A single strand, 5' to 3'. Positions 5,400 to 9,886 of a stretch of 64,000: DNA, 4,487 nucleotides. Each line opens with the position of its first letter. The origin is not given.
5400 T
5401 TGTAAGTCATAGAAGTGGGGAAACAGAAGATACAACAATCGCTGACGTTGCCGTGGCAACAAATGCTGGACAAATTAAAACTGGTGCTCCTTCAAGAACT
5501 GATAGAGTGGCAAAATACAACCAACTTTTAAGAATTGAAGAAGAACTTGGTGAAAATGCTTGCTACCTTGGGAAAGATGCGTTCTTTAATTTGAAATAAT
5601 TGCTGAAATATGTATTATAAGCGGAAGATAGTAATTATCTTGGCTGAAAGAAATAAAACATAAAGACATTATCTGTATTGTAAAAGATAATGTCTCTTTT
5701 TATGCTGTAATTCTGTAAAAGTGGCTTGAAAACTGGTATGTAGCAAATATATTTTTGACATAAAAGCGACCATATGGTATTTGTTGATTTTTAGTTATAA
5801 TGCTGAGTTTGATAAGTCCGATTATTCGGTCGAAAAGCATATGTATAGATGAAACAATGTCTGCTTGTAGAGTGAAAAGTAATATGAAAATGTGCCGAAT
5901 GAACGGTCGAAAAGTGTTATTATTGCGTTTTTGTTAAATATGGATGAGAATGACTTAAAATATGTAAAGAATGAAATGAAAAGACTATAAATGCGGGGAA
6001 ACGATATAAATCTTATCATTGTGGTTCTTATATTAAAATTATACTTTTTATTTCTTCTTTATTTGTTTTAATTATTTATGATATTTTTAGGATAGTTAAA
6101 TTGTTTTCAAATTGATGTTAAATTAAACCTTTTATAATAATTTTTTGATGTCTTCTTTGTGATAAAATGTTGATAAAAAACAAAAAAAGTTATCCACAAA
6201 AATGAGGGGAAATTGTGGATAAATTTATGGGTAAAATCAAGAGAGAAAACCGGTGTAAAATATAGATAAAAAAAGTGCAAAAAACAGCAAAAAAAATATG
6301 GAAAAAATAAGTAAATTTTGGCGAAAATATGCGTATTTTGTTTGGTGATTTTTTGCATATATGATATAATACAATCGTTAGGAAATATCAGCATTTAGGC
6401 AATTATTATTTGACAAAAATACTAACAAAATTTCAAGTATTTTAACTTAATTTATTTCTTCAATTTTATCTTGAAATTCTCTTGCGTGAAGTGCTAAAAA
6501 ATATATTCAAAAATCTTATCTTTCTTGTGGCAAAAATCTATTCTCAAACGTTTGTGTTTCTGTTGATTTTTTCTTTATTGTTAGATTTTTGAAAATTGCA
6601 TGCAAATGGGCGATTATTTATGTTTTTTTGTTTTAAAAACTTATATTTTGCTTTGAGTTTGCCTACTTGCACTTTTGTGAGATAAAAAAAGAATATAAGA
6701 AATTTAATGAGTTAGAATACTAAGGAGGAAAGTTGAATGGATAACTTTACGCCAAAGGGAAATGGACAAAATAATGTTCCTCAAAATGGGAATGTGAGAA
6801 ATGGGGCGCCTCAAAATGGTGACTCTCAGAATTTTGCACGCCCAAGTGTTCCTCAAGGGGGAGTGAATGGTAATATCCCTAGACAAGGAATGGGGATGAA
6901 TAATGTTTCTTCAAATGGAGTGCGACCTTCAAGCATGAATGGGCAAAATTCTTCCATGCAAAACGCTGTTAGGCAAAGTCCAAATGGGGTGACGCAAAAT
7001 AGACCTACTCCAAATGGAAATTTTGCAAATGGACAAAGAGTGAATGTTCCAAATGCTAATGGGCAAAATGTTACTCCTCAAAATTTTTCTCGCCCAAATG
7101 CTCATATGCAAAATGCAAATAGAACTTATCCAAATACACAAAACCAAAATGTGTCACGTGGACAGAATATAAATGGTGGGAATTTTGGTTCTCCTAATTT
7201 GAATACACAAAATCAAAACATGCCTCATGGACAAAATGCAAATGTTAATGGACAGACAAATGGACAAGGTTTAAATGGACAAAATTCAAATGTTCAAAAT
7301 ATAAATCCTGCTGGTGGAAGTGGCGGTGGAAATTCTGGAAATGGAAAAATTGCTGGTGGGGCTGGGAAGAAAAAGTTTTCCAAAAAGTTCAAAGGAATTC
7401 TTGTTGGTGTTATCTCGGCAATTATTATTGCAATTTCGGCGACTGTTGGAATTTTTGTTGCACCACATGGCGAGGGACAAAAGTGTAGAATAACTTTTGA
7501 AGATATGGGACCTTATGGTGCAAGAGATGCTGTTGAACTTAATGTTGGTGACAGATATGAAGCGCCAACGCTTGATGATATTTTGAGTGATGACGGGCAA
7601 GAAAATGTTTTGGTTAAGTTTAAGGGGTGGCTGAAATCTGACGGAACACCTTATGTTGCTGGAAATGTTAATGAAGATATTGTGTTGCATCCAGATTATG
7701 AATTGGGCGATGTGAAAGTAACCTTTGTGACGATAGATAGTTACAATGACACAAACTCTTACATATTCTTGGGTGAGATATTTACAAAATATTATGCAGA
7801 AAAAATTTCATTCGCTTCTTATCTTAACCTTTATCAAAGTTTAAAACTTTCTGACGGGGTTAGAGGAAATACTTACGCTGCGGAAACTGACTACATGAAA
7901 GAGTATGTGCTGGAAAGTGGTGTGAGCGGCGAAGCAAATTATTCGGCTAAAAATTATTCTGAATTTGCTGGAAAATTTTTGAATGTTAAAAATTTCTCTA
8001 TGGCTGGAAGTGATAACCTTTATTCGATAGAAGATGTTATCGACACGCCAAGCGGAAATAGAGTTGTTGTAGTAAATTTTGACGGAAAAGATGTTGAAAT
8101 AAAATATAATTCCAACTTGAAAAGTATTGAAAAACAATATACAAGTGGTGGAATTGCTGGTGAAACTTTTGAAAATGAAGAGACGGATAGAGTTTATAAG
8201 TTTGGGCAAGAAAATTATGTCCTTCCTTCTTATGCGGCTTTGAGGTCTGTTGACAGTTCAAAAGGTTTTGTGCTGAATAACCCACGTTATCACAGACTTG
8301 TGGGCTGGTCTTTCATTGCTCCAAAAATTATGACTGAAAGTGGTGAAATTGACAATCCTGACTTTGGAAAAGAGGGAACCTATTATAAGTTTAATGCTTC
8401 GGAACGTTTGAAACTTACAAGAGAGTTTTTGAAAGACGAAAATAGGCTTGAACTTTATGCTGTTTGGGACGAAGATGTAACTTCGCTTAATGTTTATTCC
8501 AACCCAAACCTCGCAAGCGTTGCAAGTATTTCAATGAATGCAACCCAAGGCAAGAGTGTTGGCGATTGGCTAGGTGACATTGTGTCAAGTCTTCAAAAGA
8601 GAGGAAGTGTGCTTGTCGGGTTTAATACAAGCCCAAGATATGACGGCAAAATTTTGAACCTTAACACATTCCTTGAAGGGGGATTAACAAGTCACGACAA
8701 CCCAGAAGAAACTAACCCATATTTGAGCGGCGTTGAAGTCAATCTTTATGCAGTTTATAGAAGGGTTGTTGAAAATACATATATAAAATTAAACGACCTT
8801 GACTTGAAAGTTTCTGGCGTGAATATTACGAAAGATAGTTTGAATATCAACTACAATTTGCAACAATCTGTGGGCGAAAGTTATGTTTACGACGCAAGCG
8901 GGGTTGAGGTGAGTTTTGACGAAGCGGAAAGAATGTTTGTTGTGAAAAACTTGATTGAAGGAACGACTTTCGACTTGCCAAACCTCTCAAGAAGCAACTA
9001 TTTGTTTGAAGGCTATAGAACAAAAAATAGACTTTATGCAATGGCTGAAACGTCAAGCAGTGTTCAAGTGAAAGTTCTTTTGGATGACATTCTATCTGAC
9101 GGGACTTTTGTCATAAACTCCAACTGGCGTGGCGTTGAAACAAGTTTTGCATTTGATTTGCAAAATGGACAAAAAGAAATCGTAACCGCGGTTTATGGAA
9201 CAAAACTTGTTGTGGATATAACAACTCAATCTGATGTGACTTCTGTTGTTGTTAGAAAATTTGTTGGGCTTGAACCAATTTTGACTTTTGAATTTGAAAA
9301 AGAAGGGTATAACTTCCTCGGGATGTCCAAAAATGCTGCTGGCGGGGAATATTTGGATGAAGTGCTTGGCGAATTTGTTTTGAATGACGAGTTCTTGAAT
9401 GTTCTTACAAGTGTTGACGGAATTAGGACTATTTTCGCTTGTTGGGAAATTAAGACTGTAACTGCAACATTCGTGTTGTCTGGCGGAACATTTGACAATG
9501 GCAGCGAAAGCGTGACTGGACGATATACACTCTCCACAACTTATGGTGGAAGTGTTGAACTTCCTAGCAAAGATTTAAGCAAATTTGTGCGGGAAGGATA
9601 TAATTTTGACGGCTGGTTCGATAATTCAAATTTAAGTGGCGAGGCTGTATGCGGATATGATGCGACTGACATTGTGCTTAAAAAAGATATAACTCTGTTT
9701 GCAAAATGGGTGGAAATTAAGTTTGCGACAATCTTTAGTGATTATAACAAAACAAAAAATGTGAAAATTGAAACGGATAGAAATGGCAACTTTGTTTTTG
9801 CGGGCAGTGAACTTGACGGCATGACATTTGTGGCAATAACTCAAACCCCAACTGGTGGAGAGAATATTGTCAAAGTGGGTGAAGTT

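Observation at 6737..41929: One 35.2-kb ORF encoding an 11,730-aa modular surface giant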

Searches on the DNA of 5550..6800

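Call 52: search_rna_families(source=window, start=5550, end=6800, threshold=evalue, max_evalue=1)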
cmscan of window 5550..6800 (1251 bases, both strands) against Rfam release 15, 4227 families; matches with E-value up to 1: 0.
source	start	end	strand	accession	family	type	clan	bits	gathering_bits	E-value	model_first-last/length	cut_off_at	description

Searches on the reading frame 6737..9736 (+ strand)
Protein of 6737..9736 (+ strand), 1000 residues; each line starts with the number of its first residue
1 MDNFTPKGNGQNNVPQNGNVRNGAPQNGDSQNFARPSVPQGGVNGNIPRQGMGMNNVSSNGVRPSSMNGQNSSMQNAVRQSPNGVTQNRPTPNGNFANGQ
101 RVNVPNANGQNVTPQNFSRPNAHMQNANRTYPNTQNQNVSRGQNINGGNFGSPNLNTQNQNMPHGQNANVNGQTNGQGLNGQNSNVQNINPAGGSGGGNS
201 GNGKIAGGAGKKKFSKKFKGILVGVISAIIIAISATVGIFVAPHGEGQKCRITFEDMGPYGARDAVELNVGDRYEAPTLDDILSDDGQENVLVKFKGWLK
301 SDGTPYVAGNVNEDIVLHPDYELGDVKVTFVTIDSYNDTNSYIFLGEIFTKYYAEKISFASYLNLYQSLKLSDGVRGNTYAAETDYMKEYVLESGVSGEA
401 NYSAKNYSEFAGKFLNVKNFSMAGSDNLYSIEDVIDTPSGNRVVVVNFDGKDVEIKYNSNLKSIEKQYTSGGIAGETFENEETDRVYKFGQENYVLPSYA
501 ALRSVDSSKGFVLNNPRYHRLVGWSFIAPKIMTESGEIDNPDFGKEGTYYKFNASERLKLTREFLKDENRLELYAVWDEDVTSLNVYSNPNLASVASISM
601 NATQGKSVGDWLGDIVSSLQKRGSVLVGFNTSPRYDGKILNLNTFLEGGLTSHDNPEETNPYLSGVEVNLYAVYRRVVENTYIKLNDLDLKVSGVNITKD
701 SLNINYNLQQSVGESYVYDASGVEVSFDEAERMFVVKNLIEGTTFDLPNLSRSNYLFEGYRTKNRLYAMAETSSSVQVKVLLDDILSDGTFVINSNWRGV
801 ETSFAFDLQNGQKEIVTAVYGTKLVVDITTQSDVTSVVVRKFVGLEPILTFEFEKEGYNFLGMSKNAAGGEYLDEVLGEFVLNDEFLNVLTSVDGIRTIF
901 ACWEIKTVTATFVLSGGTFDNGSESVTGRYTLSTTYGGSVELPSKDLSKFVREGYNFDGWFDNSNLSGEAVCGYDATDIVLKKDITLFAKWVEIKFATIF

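Call 6: search_protein_families(library=pfam, max_evalue=0.01, proteins=[window:6737-9736:+])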
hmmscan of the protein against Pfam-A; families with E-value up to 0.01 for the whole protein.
window:6737-9736:+ (1000 aa): 1 family
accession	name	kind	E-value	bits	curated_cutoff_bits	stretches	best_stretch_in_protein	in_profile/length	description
PF09479.16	Flg_new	-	3.7e-12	46.6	27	1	910-990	3-65/65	Listeria-Bacteroides repeat domain (List_Bact_rpt)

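Call 36: find_homologous_proteins(query=window:7334-9736:+, max_evalue=0.001)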
Query window:7334-9736:+: 8000 candidates shared short words with the query, none scored E <= 0.001.

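Call 51: search_protein_families(library=ncbifam, max_evalue=0.01, proteins=[window:6737-9736:+])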
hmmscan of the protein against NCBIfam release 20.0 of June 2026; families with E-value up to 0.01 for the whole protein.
window:6737-9736:+ (1000 aa): 1 family
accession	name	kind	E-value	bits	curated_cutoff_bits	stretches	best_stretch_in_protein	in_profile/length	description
TIGR02543.1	List_Bact_rpt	repeat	0.0001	22.6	20.95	1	952-992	3-41/44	TIGR02543 family repeat protein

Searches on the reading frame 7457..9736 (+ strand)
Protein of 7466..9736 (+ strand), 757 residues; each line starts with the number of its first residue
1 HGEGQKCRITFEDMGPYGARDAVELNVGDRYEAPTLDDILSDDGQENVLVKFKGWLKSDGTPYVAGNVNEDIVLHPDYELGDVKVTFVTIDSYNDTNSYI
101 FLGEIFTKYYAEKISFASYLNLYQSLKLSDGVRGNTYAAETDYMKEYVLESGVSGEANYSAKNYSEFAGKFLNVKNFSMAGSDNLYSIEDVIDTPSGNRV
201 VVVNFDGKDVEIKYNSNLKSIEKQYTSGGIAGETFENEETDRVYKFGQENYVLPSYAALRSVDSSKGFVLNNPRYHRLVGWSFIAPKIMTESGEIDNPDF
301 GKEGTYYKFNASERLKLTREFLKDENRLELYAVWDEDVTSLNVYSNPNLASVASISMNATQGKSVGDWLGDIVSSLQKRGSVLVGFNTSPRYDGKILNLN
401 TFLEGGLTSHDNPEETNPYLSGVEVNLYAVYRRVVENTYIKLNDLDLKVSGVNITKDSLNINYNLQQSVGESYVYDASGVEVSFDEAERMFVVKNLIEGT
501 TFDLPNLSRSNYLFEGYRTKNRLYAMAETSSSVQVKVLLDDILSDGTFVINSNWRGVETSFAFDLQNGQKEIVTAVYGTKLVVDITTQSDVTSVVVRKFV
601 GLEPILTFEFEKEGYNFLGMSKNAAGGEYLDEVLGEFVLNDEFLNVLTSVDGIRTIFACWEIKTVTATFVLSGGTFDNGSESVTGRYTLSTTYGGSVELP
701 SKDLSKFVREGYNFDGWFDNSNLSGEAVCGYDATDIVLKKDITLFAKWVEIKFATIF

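Call 21: search_protein_families(library=pfam, max_evalue=10, proteins=[window:7457-9436:+])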
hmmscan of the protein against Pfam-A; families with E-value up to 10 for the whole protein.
window:7457-9436:+ (660 aa): 1 family
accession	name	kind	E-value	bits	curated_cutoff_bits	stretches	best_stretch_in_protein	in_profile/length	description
PF22479.2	Pam3_gp18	-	0.11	13.4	24.2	1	546-587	19-56/101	Cyanophage baseplate Pam3 plug gp18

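Call 37: find_related_loci(query=window:7466-9736:+, collection=metagenome_contigs, flank=10000)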
Query window:7466-9736:+ (757 aa) in metagenome_contigs; peptide patterns used: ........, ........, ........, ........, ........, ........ (x = any residue, [..] = any of these).
122 stretches matched a pattern; 6 encode a relative of the query (tblastn E <= 1e-3); 6 distinct loci.
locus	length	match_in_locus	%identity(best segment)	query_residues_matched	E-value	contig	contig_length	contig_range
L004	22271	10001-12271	97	1-757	0e+0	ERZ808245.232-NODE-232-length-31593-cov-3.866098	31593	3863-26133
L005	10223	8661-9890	32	634-753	9e-8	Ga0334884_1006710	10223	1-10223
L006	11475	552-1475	35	614-757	7e-6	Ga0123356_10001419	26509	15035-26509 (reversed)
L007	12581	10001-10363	27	609-757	9e-6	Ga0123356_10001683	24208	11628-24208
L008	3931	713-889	26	697-757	3e-5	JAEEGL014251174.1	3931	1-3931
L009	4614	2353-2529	26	697-757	3e-5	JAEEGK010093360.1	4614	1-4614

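Call 88: search_protein_families(library=phrogs, max_evalue=0.01, proteins=[window:7466-9436:+])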
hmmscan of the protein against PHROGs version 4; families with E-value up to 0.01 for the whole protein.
window:7466-9436:+ (657 aa): 0 families

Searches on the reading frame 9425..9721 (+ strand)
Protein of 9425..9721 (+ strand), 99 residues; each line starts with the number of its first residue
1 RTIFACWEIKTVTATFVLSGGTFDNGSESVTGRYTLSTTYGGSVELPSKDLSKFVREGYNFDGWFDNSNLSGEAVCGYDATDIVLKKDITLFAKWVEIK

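Call 45: search_protein_families(library=pfam, alignment_id=A1, max_evalue=0.1)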
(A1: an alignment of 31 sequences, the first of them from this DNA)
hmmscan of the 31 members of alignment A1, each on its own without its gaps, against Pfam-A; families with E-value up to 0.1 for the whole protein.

A. member 1, seq(99 aa): 1 family
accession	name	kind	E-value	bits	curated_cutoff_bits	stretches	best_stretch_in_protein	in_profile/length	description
PF09479.16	Flg_new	-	5.3e-11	42.9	27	1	14-94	3-65/65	Listeria-Bacteroides repeat domain (List_Bact_rpt)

B. families by the number of members that match (of 31 scanned): 7 families
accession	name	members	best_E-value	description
PF09479.16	Flg_new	4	5.3e-11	Listeria-Bacteroides repeat domain (List_Bact_rpt)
PF22322.1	DUF6973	1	0.004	Domain of unknown function (DUF6973)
PF22820.2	TcaA_3rd_4th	1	0.0065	TcaA protein 3rd/4th domain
PF18998.6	Flg_new_2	1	0.016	Divergent InlB B-repeat domain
PF23281.1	DAAF9_N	1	0.036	Dynein axonemal assembly factor 9 N-terminal domain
PF21818.3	DUF6884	1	0.066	Family of unknown function (DUF6884)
PF22320.2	Zona_CL1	1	0.071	Zonadhesin, first cohesin-like domain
